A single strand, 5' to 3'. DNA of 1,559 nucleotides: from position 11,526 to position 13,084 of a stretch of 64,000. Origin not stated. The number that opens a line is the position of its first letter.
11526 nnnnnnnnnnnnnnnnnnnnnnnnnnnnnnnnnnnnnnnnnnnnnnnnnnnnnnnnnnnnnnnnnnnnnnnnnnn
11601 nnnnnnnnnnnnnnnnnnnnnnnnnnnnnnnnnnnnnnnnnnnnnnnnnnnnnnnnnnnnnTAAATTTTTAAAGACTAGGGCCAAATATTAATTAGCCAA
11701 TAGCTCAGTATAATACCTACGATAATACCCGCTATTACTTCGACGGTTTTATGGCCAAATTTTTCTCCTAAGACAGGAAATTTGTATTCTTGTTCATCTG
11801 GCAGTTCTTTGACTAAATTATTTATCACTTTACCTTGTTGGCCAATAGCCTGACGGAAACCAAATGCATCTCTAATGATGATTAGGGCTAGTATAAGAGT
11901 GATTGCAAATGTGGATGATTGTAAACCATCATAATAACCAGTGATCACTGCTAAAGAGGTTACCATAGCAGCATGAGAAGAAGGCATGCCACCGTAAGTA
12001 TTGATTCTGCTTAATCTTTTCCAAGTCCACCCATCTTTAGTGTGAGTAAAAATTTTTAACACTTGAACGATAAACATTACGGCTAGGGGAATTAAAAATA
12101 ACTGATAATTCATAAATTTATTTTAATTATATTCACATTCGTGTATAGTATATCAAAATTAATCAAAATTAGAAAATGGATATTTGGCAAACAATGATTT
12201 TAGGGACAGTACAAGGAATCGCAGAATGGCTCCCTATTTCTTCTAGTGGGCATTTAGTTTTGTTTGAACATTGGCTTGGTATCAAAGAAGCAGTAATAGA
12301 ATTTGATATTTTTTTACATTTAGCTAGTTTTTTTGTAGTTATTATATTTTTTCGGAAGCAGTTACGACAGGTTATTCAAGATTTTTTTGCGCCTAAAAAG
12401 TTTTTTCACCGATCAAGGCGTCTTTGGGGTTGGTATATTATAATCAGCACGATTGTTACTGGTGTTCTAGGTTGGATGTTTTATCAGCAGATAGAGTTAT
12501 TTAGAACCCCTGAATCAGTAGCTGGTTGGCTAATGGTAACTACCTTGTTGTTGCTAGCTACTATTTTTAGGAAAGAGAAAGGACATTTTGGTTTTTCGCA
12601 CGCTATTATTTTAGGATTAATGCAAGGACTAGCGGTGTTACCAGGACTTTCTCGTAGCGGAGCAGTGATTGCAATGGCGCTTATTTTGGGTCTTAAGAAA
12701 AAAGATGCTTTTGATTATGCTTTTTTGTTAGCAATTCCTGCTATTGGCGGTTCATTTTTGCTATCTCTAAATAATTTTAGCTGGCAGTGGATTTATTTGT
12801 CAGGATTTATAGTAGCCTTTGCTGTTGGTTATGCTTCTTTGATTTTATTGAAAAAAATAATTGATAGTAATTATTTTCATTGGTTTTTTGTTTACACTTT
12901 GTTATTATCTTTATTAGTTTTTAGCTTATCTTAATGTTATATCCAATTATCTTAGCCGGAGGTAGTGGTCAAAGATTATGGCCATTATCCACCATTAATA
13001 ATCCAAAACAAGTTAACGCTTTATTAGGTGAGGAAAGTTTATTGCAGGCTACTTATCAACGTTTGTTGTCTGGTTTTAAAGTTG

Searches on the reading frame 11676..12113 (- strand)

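Call 27: search_protein_families(library=pfam, proteins=[window:11676-12113:-], max_evalue=0.001)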
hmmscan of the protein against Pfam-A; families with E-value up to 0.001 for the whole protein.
window:11676-12113:- (145 aa): 2 families
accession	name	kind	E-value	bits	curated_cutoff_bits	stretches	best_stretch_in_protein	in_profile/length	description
PF02681.20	DUF212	-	1.7e-35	122.4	26.5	1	4-135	4-125/126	Divergent PAP2 family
PF01569.27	PAP2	-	0.00028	21.1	27.2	0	7-79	7-92/130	PAP2 superfamily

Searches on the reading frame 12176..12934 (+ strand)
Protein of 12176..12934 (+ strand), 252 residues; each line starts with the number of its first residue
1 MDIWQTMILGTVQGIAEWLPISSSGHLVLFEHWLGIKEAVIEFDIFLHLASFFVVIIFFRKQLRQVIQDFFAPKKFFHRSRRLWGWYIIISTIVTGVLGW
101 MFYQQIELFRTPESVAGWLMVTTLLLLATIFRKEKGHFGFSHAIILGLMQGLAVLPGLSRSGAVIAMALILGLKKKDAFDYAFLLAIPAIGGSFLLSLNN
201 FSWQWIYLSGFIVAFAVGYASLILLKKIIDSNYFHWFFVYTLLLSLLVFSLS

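Call 28: search_protein_families(library=pfam, proteins=[window:12176-12934:+], max_evalue=0.001)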
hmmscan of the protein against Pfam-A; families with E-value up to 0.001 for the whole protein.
window:12176-12934:+ (252 aa): 1 family
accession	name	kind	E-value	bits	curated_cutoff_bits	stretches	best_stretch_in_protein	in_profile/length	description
PF02673.24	BacA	-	6.6e-62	210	33.4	1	7-246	2-256/257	Bacitracin resistance protein BacA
